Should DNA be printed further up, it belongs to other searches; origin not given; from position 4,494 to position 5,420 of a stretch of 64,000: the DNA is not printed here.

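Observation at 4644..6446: Paralogous DNA-binding gene pair, the second fused to a PD-(D/E)xK nuclease, separated by a 207-bp leader with direct repeats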

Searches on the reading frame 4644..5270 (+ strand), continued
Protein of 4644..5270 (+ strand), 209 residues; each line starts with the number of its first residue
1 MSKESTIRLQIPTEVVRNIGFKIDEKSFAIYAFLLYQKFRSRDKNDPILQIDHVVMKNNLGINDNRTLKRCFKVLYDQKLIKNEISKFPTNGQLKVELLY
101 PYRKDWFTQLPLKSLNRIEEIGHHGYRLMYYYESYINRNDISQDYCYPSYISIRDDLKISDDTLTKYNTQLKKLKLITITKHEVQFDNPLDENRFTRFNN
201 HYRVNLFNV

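Call 52: fold_search(model_id=the predicted structure, library=pdb)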
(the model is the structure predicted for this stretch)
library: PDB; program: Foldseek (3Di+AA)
matches with E <= 10: 830; with E <= 0.001: 4
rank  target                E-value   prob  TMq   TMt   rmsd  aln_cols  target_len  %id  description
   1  9yzn_C                3.7e-05  1.00  0.60  0.58   5.1       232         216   11  Isoreticular co-crystal 1 with asymmetrical expanded duplex (31mer) containing insert sequence TGATGAGCAG and loaded w (released 2026-02-18)
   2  9yzc_C                1.5e-04  1.00  0.55  0.54   5.6       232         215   11  Isoreticular co-crystal 1 with asymmetrical expanded duplex (31mer) containing insert sequence CGCGCGCGCG (released 2026-02-18)
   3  8tiv_C                4.3e-04  1.00  0.55  0.55   5.7       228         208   11  Isoreticular, interpenetrating co-crystal of Replication Initiator Protein REPE54 and symmetrical expanded duplex (31m (released 2023-08-02)
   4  9yzp_C                4.5e-04  1.00  0.60  0.58   5.0       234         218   11  Isoreticular co-crystal 1 with asymmetrical expanded duplex (31mer) containing insert sequence TGATGAGCAG and loaded w (released 2026-02-18)
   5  7a6h_O                2.9e-03  0.97  0.30  0.14  13.0       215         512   11  Cryo-EM structure of human apo RNA Polymerase III (released 2021-02-03)
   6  2z9o_A                7.9e-03  0.80  0.30  0.29  11.2       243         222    9  Crystal structure of the dimeric form of RepE in complex with the repE operator DNA (released 2007-11-27)
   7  7d58_O                1.3e-02  0.80  0.27  0.13  13.3       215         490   12  cryo-EM structure of human RNA polymerase III in elongating state (released 2021-02-17)
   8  8cll_A                1.6e-02  0.72  0.25  0.18  17.9       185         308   14  Structural insights into human TFIIIC promoter recognition (released 2023-06-21)
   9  5gpy_A                5.7e-02  1.00  0.25  0.30   3.4        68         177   19  Crystal structure of the human TFIIE complex (released 2016-11-02)
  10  7nvr_W                6.8e-02  0.99  0.25  0.26   3.5        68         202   19  Human Mediator with RNA Polymerase II Pre-initiation complex (released 2021-05-05)
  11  8iue_P                7.6e-02  0.44  0.25  0.18  17.2       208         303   13  RNA polymerase III pre-initiation complex melting complex 1 (released 2023-05-24)
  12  6gyl_W                8.6e-02  0.99  0.25  0.27   3.6        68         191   16  Structure of a yeast closed complex with distorted DNA (core CCdist) (released 2018-12-05)
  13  5oqj_W                8.6e-02  0.99  0.25  0.20   3.6        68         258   16  STRUCTURE OF YEAST TRANSCRIPTION PRE-INITIATION COMPLEX WITH TFIIH (released 2018-04-25)
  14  5oqm_W                8.6e-02  0.99  0.25  0.20   3.6        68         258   16  STRUCTURE OF YEAST TRANSCRIPTION PRE-INITIATION COMPLEX WITH TFIIH AND CORE MEDIATOR (released 2018-05-09)
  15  7nvs_W                9.6e-02  0.99  0.25  0.28   3.5        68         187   18  RNA polymerase II core pre-initiation complex with closed promoter DNA in proximal position (released 2021-05-05)
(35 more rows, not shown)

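Call 58: find_related_loci(query=A3, collection=genome_contigs, flank=3000)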
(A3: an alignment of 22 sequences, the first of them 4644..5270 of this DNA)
Query A3 (209 aa) in genome_contigs; peptide patterns used: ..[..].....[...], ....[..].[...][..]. (x = any residue, [..] = any of these).
19 stretches matched a pattern; 7 encode a relative of the query (tblastn E <= 1e-3); 7 distinct loci.
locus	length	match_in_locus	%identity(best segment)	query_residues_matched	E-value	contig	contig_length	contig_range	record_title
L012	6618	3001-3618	53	1-209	6e-70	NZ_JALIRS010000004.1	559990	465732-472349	Lysinibacillus sp. BPa_S21 NODE_4_length_559990_cov_114.294, whole genome shotgun sequence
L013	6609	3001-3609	53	1-206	4e-68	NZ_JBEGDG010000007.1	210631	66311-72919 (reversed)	Lysinibacillus zambalensis strain M3 Lysini_Genome_Assembly_contig_7, whole genome shotgun sequence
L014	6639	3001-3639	41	2-209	2e-41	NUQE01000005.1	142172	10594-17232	Bacillus pseudomycoides strain AFS041167 AFS041167_107_H6_Contig14_140523, whole genome shotgun sequence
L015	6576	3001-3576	38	3-204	2e-37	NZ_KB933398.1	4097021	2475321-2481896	Lysinibacillus sphaericus OT4b.31 Ls31_scaffold1, whole genome shotgun sequence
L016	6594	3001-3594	37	9-206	2e-34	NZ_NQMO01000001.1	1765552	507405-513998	Paenibacillus sp. XY044 Scaffold1_1, whole genome shotgun sequence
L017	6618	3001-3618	36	1-209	2e-31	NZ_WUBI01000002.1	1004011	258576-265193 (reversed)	Paenibacillus dendrobii strain HJL G12 NODE_2, whole genome shotgun sequence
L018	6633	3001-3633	34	6-208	3e-23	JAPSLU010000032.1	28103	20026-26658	MAG: Bacillus sp. (in: firmicutes) isolate RH59_bin.048 NODE_1275_length_28103_cov_1.935159, whole genome shotgun sequen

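Call 73: search_protein_families(library=padloc, proteins=[window:4644-5270:+], max_evalue=0.1)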
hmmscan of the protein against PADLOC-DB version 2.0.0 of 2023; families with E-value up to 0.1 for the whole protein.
window:4644-5270:+ (209 aa): 3 families
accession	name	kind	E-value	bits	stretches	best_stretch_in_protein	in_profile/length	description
PDLC04838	PDC-S04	-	0.00015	19.6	1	42-88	13-59/209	-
PDLC01696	typeIV_Cas11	-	0.0023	16.1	1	20-52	4-36/161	Cas11_2_IV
PDLC01183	typeIV_Cas11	-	0.0093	14.5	1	20-52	4-36/136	Putative small subunit of type IV - was DinG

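Call 74: search_protein_families(library=ncbifam, proteins=[window:4644-5270:+], max_evalue=0.1)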
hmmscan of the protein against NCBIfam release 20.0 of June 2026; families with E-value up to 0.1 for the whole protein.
window:4644-5270:+ (209 aa): 0 families

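Call 88: search_dna_similar(query=L014:3001-3639:+, collection=phages, mode=protein, max_evalue=0.01)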
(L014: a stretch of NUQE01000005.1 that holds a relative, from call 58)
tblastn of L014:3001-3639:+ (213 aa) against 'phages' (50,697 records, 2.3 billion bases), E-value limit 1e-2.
Records with a match: 1; places in all: 1; records where one place covers at least 80% of the query: 1.
Best place of each record, by identity: <60% 1.
By first word of the organism name: Psychrobacillus 1.
By host as written in the record: Psychrobacillus psychrodurans 1.
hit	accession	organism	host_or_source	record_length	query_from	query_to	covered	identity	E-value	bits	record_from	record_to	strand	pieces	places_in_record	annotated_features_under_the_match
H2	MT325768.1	Psychrobacillus phage Perkons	Psychrobacillus psychrodurans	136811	4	213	99%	49.0%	2e-53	189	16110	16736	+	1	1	hypothetical protein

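Call 89: search_dna_similar(query=L016:3001-3606:+, collection=plasmids, mode=protein, max_evalue=0.01)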
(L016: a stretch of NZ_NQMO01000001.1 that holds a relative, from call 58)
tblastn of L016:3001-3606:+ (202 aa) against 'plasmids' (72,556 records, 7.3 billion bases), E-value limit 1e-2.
No match.

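Call 92: search_solved_structures(query=L001:6699-7682:+, max_evalue=1)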
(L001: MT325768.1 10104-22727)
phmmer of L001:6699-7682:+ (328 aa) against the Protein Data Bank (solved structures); distinct sequences matched with E-value up to 1: 1.
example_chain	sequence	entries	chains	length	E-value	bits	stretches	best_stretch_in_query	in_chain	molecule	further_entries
7o5y_B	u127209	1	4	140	0.91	11.8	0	216-245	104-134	Type IV pilus biogenesis protein PilA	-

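Call 102: find_related_loci(query=A3, collection=viral_contigs, flank=3000)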
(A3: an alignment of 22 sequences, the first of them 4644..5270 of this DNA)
Query A3 (209 aa) in viral_contigs; peptide patterns used: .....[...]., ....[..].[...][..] (x = any residue, [..] = any of these).
113 stretches matched a pattern; 11 encode a relative of the query (tblastn E <= 1e-3); 11 distinct loci.
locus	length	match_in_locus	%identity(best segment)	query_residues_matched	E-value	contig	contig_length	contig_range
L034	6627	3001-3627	79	1-209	2e-115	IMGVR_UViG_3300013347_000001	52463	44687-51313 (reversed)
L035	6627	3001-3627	67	1-209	1e-94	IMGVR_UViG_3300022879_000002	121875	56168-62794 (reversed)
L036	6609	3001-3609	54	1-206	3e-68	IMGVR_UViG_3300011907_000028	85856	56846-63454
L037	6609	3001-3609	51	1-206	9e-65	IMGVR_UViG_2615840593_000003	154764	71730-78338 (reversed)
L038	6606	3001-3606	53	1-205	7e-64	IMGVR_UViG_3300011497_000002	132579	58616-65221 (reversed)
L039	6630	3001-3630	42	1-206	6e-47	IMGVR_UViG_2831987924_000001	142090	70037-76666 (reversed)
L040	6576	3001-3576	38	3-204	3e-37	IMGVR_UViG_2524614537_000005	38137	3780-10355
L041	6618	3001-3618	36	1-209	3e-31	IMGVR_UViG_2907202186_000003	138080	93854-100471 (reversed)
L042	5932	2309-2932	34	6-206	6e-30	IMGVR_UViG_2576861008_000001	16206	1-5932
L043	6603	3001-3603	34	9-209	2e-25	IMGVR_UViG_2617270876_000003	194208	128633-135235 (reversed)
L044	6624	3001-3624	34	3-209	6e-26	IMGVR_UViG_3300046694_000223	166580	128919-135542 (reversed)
